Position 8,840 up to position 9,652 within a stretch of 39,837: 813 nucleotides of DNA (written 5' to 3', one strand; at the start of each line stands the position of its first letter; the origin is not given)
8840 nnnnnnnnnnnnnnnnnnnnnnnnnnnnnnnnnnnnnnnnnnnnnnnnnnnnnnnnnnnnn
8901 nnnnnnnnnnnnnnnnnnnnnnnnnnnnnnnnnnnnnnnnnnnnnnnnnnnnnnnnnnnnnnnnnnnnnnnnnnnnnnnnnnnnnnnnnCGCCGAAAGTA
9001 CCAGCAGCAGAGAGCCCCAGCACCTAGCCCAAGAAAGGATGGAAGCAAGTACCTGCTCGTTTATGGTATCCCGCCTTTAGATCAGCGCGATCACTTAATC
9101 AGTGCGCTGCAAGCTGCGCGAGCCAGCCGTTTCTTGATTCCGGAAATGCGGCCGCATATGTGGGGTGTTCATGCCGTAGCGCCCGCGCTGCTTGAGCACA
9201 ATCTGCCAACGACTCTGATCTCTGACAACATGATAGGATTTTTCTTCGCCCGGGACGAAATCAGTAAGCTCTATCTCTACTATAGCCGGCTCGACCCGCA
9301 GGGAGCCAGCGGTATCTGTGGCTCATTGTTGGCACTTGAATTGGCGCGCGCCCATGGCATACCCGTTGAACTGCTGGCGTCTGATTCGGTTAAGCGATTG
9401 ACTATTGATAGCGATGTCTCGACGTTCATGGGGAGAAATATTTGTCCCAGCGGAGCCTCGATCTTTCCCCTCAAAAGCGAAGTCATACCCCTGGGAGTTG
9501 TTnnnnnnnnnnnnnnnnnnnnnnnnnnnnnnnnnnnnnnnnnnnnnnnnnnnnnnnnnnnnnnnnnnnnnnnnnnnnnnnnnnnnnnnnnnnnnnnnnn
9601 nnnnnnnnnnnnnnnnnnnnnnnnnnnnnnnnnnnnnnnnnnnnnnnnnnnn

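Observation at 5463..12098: Candidate undescribed pathway: a DHAP-shunt-like nucleoside salvage core flanked by a CCG Fe-S protein and an acyl-CoA ligase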

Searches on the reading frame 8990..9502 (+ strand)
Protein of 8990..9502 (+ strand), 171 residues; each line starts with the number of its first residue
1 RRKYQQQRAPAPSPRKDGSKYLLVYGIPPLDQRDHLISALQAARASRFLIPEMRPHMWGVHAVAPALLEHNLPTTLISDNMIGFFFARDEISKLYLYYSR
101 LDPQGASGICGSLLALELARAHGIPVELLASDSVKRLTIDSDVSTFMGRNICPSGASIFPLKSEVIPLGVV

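Call 18: search_protein_families(library=pfam, proteins=[window:8990-9502:+], max_evalue=1)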
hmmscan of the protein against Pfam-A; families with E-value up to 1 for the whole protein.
window:8990-9502:+ (171 aa): 1 family
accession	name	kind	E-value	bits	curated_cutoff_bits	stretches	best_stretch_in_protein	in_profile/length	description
PF01008.23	IF-2B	-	1.6e-05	24.7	22.4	1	36-126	123-211/280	Initiation factor 2 subunit family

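Call 48: search_protein_representatives(protein=window:9035-9502:+)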
Query: 156 residues. Proteins with E-value up to 0.001 (for the whole library): 117; up to 1e-10: 33; up to 1e-30: 4. The best 117 are listed.
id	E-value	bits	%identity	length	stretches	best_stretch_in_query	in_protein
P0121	7.4e-48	178.4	42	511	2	1-153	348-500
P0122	4.6e-40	153.1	47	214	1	3-154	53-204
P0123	8.6e-40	152.2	50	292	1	4-154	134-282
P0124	8.9e-38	145.7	48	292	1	5-154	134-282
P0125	1.9e-28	115.4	33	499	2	4-153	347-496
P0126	3.7e-27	111.2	51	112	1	48-153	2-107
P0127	1.7e-22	96.1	50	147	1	43-149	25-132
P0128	3.5e-22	95.1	55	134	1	38-120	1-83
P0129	3.8e-22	95.0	40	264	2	4-76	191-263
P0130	8.3e-22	93.9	46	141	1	51-155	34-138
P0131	3.4e-21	91.9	36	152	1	8-154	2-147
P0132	4.5e-20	88.2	83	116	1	2-55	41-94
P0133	2.8e-19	85.7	32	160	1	5-153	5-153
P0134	3.3e-17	78.9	35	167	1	4-153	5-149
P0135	8.9e-17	77.5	29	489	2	5-147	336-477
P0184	1.8e-06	44.0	31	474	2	4-117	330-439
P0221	4.0e-04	36.4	29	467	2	29-115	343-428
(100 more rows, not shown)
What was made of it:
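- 9035..9505 (+): Isomerase C-module (residues ~346-501): a catalytically dead paralogue of the Rossmann half of the isomerase. It is fused here and is a free-standing 141-191 aa ORF in Omnitrophota. The family is rare: 117 representative clusters in 1.84 billion proteins (call 48).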

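Call 57: find_homologous_proteins(query=P0184, max_evalue=1e-20)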
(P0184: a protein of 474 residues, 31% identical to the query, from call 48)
Query P0184 (474 aa): 28 proteins with E <= 1e-20 among 8000 candidates.
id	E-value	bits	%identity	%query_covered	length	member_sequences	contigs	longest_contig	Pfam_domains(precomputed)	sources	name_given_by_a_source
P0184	0.0e+0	1048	100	100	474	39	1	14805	PF01008.24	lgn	-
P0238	1.9e-237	807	77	100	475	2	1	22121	PF01008.24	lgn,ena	-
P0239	2.9e-114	400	68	57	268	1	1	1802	PF01008.24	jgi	jgi:methylthioribose-1-phosphate isomerase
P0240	1.8e-55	207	40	63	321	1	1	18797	PF01008.24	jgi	jgi:methylthioribose-1-phosphate isomerase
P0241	1.2e-54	204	40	64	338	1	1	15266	PF01008.24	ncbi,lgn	ncbi:MAG: hypothetical protein ACM3L6_00225 [Deltaproteobacteria bacterium]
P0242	5.3e-52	195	39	63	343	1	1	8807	PF01008.24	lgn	-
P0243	6.9e-52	195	40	63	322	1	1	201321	PF01008.24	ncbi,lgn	-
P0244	7.8e-52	195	38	63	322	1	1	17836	PF01008.24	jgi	-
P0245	1.6e-51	194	38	63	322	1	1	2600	PF01008.24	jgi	-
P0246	3.3e-51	193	40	63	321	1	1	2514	PF01008.24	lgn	-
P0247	6.5e-49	185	38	62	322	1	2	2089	PF01008.24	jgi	jgi:methylthioribose-1-phosphate isomerase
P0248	1.6e-48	184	41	63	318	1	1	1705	PF01008.24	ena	-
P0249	3.3e-48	183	37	63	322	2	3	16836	PF01008.24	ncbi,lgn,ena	ncbi:MAG: S-methyl-5-thioribose-1-phosphate isomerase [Candidatus Omnitrophota bacterium]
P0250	3.5e-48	183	40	64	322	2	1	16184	PF01008.24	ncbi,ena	-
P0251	5.9e-48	182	39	62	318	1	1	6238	PF01008.24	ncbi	-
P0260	1.2e-45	174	33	63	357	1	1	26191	PF01008.24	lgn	-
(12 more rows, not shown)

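Call 58: find_encoding_contigs(protein=P0238, flank=10000, max_places=2)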
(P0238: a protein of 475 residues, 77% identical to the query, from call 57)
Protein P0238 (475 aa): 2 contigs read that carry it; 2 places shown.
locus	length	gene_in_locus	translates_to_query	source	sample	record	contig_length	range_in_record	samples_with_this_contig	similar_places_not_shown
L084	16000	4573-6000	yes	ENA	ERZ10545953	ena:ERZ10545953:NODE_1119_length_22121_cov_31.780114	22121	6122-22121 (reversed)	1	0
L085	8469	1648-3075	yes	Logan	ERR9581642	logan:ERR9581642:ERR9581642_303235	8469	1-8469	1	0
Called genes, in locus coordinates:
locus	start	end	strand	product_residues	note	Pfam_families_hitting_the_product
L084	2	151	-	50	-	?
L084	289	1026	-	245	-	PF02190:LON_substr_bdg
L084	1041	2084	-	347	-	PF01073:3Beta_HSD, PF01370:Epimerase, PF02719:Polysacc_synt_2, PF04321:RmlD_sub_bind, PF07993:NAD_binding_4, PF16363:GDP_Man_Dehyd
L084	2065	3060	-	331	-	PF03706:LPG_synthase_TM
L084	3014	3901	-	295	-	PF00535:Glycos_transf_2, PF13641:Glyco_tranf_2_3 (weak)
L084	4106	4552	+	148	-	PF00582:Usp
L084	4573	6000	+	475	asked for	PF01008:IF-2B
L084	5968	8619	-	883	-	PF17900:Peptidase_M1_N, PF01433:Peptidase_M1, PF11838:ERAP1_C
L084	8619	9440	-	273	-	PF04187:Cofac_haem_bdg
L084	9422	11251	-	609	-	PF01134:GIDA, PF13932:SAM_GIDA_C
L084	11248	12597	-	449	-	PF10396:TrmE_N, PF12631:MnmE_helical, PF00350:Dynamin_N (faint), PF01926:MMR_HSR1, PF02421:FeoB_N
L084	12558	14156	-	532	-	PF14849:YidC_periplas, PF02096:60KD_IMP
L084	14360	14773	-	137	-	PF00825:Ribonuclease_P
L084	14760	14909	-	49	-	PF00468:Ribosomal_L34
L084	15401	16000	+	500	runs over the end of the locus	-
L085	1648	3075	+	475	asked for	PF01008:IF-2B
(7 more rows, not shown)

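Call 59: find_encoding_contigs(protein=P0184, flank=10000, max_places=2)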
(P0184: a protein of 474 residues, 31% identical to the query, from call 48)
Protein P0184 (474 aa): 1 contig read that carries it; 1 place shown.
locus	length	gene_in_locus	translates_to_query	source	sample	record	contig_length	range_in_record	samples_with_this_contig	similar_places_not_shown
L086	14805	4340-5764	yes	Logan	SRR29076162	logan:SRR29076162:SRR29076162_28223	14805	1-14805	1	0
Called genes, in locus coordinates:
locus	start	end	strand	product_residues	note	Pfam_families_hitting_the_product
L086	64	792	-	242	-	PF02190:LON_substr_bdg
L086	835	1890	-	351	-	PF01073:3Beta_HSD, PF01370:Epimerase, PF02719:Polysacc_synt_2, PF04321:RmlD_sub_bind, PF07993:NAD_binding_4, PF16363:GDP_Man_Dehyd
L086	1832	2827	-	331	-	PF03706:LPG_synthase_TM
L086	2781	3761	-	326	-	PF00535:Glycos_transf_2, PF10111:Glyco_tranf_2_2 (weak), PF13641:Glyco_tranf_2_3 (weak)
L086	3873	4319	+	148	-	PF00582:Usp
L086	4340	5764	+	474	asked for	PF01008:IF-2B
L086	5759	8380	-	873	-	PF17900:Peptidase_M1_N, PF01433:Peptidase_M1, PF11838:ERAP1_C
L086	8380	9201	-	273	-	PF04187:Cofac_haem_bdg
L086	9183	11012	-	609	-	PF01134:GIDA, PF07992:Pyr_redox_2 (faint), PF13932:SAM_GIDA_C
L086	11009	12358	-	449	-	PF10396:TrmE_N, PF12631:MnmE_helical, PF01926:MMR_HSR1, PF02421:FeoB_N (weak)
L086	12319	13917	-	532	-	PF14849:YidC_periplas, PF02096:60KD_IMP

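Call 60: find_encoding_contigs(protein=P0260, flank=10000, max_places=2)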
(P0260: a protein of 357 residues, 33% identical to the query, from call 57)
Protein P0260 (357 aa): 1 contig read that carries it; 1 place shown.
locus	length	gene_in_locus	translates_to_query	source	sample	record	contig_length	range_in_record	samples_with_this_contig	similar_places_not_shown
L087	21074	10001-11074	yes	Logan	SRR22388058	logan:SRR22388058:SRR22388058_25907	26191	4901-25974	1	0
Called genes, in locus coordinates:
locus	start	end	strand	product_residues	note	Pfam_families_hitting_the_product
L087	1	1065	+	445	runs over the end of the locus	PF01595:CNNM, PF00571:CBS (weak)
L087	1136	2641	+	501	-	PF02446:Glyco_hydro_77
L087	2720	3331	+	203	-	-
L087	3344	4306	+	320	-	PF01073:3Beta_HSD, PF01370:Epimerase, PF02719:Polysacc_synt_2 (faint), PF04321:RmlD_sub_bind, PF16363:GDP_Man_Dehyd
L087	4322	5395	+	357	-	-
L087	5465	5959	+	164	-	-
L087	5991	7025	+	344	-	PF00224:PK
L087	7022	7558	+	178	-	PF03551:PadR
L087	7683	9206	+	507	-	PF00501:AMP-binding, PF13193:AMP-binding_C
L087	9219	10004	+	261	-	PF01048:PNP_UDP_1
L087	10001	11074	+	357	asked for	PF01008:IF-2B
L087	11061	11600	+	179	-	PF01008:IF-2B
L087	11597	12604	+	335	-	PF00596:Aldolase_II, PF02036:SCP2 (weak)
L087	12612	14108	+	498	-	PF00171:Aldedh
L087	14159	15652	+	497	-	PF02310:B12-binding, PF04055:Radical_SAM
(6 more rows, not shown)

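Call 67: find_related_loci(query=A3, collection=metagenome_contigs, flank=10000)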
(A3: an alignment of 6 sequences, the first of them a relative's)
Query A3 (467 aa) in metagenome_contigs; peptide patterns used: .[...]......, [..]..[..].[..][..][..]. (x = any residue, [..] = any of these).
600 stretches matched a pattern (row limit reached: there are more); 521 encode a relative of the query (tblastn E <= 1e-3); the best 80 are kept; 80 distinct loci.
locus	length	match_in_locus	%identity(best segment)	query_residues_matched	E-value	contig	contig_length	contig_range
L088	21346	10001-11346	61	4-462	1e-120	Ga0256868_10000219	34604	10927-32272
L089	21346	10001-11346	61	4-462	2e-120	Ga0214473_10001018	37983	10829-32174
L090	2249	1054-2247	51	4-415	8e-122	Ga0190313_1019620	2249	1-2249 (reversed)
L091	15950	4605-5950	59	4-462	2e-110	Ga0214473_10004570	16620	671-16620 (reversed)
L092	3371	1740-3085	59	4-462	4e-113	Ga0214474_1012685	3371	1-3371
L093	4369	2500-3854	59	4-465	1e-114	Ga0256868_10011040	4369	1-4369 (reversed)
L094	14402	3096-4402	58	1-440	1e-109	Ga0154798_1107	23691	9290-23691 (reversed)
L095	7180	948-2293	59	4-462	6e-113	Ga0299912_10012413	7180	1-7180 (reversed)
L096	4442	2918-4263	60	4-462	2e-114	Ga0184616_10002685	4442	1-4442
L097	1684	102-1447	59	6-465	5e-117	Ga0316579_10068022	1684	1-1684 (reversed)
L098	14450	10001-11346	57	4-462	3e-112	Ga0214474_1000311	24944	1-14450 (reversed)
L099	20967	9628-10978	58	6-465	2e-115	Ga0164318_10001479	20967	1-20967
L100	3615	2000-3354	59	4-465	1e-112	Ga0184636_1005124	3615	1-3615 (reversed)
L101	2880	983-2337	55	1-462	4e-115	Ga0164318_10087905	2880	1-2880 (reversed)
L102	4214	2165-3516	57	6-465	3e-112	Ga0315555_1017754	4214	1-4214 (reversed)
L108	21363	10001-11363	56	6-465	3e-110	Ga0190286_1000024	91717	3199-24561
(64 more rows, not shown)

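Call 72: search_protein_families(library=pfam, proteins=[L108:5481-7805:+, L108:13770-14684:+, L108:14737-15636:+, L108:15646-17052:+, L108:16886-17698:+, L108:19189-20640:+, L088:3699-4502:+, L088:4520-4960:+, L088:5027-5800:+, L088:7852-8820:+], max_evalue=0.001)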
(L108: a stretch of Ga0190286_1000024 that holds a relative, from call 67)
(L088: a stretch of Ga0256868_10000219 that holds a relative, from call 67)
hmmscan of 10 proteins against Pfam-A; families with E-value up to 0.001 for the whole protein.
L108:5481-7805:+ (774 aa): 3 families
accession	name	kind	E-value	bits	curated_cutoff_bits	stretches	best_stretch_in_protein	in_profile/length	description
PF03176.21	MMPL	-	3.6e-32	112.1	20.5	2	594-764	128-303/333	MMPL family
PF12349.14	Sterol-sensing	-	5.2e-07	30.1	22.3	1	248-369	14-135/153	Sterol-sensing domain of SREBP cleavage-activation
PF02355.23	SecD_SecF_C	-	0.00032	20.6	20.5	0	605-701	28-124/189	Protein export membrane protein SecD/SecF, C-terminal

L108:13770-14684:+ (304 aa): 2 families
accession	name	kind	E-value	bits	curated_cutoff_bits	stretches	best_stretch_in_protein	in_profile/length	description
PF17131.11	LolA_like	-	1.5e-38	132.7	30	1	106-301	4-184/184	Outer membrane lipoprotein-sorting protein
PF07044.18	DUF1329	-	6.4e-11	42.6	23.1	2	103-169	139-208/368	Protein of unknown function (DUF1329)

L108:14737-15636:+ (299 aa): 2 families
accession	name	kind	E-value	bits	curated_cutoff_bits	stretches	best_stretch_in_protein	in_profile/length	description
PF17131.11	LolA_like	-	2.1e-34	119.2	30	1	98-296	4-184/184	Outer membrane lipoprotein-sorting protein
PF07044.18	DUF1329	-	3.8e-13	49.9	23.1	2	197-294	265-367/368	Protein of unknown function (DUF1329)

L108:15646-17052:+ (468 aa): 1 family
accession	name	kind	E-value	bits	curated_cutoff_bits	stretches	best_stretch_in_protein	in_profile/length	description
PF06980.17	DUF1302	-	1.9e-13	50.7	23.2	1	81-354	107-413/541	Protein of unknown function (DUF1302)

L108:16886-17698:+ (270 aa): 1 family
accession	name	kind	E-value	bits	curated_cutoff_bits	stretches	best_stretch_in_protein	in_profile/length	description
PF04028.18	DUF374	-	1.2e-24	86.2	26.8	1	113-181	1-69/69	Domain of unknown function (DUF374)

L108:19189-20640:+ (483 aa): 2 families
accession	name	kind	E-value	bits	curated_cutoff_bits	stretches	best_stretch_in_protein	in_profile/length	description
PF00501.34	AMP-binding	-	6.9e-80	269.1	29.9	1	8-353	2-384/384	AMP-binding enzyme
PF13193.12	AMP-binding_C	-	1.3e-21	77.7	24.5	1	403-476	1-76/76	AMP-binding enzyme C-terminal domain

L088:3699-4502:+ (267 aa): 1 family
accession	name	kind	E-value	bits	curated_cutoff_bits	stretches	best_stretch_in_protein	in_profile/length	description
PF04199.19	Cyclase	-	3.5e-35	121.7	23.1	1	4-195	1-142/142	Putative cyclase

L088:4520-4960:+ (146 aa): 2 families
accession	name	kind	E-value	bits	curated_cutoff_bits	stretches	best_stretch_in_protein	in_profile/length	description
PF03364.25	Polyketide_cyc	-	8e-07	29.8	23.4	1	10-102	1-93/126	Polyketide cyclase / dehydrase and lipid transport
PF10604.15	Polyketide_cyc2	-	3.9e-05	24.4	27.4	1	2-132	2-133/142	Polyketide cyclase / dehydrase and lipid transport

L088:5027-5800:+ (257 aa): 6 families
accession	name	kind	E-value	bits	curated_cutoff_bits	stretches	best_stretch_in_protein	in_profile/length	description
PF00106.31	adh_short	-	8.6e-52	175.9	26.6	1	7-201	1-192/195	short chain dehydrogenase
PF13561.12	adh_short_C2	-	9.3e-36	124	27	1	13-204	1-192/236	Enoyl-(Acyl carrier protein) reductase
PF08659.16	KR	-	1.3e-12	48.4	22.6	1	10-127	4-124/180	KR domain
PF23441.1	SDR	-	1.3e-09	38.3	27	1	9-196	10-199/258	SDR-like rossmann domain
PF01370.27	Epimerase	-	0.00046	20.1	20.9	1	10-122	2-98/240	NAD dependent epimerase/dehydratase family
PF01488.26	Shikimate_DH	-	0.00097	19.7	24.3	0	2-59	8-64/138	Shikimate / quinate 5-dehydrogenase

L088:7852-8820:+ (322 aa): 1 family
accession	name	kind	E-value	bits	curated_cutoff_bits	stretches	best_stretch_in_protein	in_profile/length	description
PF04909.20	Amidohydro_2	-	1.1e-24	88.1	26.4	1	21-312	2-282/289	Amidohydrolase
